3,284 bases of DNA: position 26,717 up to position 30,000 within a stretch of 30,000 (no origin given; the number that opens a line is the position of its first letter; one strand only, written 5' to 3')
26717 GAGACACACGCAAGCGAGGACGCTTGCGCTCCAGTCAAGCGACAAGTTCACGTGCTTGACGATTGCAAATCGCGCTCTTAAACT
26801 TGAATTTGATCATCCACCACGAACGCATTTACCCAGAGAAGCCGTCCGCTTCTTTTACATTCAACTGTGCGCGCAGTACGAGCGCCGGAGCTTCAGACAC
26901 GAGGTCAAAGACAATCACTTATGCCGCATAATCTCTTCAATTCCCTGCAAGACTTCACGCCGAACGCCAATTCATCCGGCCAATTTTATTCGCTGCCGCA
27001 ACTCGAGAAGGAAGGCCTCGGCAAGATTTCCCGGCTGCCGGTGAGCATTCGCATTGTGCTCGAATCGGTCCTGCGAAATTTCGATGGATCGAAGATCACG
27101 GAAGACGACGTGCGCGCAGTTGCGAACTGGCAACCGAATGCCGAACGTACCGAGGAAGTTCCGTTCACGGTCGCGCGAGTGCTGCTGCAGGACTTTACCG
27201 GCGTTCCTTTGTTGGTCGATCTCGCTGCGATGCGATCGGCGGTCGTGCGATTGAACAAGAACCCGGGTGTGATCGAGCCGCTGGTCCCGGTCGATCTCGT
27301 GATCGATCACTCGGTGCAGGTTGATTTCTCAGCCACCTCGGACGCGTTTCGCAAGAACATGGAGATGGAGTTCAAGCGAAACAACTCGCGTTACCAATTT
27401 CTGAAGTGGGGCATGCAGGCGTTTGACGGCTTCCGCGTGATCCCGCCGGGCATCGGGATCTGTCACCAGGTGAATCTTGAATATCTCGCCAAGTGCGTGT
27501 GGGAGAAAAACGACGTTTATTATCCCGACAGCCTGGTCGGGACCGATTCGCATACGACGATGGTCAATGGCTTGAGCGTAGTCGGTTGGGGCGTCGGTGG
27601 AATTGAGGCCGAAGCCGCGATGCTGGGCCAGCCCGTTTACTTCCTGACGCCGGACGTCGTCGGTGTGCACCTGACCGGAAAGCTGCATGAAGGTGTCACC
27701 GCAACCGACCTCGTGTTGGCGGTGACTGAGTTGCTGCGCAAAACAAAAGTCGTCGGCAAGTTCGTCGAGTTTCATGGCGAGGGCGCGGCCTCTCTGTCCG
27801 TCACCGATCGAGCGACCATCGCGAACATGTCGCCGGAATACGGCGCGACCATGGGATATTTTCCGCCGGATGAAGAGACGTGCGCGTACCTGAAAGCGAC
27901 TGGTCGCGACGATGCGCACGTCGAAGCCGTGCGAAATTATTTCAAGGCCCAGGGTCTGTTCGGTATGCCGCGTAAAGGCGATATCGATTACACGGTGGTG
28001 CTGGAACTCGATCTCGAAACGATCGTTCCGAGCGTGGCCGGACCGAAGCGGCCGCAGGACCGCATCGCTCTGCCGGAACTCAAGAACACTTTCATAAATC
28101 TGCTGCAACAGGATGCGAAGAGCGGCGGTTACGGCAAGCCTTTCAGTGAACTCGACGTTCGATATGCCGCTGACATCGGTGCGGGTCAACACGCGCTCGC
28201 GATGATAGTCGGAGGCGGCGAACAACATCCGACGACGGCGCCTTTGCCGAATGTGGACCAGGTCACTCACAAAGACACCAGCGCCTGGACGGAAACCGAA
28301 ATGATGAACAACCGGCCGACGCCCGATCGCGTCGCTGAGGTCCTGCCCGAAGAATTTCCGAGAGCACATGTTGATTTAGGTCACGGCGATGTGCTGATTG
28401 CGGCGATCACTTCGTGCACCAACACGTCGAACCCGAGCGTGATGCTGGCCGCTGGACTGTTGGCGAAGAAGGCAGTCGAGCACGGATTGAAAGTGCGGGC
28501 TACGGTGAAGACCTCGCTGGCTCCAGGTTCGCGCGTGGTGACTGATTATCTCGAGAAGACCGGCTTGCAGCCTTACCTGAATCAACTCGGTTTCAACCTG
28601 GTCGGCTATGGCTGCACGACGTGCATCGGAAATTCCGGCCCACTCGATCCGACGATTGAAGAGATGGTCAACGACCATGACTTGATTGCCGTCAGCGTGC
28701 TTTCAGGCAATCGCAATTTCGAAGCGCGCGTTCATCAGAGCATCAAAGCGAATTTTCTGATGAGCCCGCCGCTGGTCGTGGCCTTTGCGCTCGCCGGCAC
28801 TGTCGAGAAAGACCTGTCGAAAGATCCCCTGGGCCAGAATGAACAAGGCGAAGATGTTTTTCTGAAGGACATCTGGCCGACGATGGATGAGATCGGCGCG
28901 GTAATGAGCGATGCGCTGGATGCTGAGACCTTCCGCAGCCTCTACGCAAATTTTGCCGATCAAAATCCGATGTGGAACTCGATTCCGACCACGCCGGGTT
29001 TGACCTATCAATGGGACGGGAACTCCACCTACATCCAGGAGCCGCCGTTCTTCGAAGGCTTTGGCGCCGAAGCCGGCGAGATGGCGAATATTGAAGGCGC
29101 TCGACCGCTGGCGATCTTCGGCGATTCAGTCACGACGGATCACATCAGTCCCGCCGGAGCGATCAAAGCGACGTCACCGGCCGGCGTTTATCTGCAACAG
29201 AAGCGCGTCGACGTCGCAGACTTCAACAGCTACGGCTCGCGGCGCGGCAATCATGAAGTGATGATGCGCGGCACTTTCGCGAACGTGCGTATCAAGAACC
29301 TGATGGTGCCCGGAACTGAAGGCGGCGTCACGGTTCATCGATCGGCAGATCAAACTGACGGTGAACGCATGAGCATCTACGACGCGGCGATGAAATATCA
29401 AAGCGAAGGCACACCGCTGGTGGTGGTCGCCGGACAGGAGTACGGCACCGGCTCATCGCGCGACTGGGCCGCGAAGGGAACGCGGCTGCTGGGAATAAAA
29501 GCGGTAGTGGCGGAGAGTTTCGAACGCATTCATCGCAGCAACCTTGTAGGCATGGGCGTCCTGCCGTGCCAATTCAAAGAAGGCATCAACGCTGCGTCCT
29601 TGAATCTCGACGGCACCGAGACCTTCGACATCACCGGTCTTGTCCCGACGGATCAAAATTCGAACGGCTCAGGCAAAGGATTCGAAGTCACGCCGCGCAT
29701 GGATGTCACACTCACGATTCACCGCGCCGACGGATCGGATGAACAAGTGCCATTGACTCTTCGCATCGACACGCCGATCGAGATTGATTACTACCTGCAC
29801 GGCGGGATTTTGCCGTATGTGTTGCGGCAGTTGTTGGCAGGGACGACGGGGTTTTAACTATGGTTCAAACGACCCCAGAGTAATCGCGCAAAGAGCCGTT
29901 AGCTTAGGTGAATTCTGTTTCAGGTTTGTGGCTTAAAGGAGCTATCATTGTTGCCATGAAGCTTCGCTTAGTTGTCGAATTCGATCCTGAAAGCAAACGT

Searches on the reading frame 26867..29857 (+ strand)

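Call 17: search_protein_families(library=pfam, proteins=[window:26867-29857:+])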
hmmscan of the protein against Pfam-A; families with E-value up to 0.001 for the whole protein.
window:26867-29857:+ (996 aa): 2 families
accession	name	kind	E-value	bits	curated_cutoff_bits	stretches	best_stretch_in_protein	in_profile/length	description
PF00330.25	Aconitase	-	8.9e-162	539.7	28.7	1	88-644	4-463/463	Aconitase family (aconitate hydratase)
PF00694.25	Aconitase_C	-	2.7e-43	147.9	22.8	1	774-905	3-130/131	Aconitase C-terminal domain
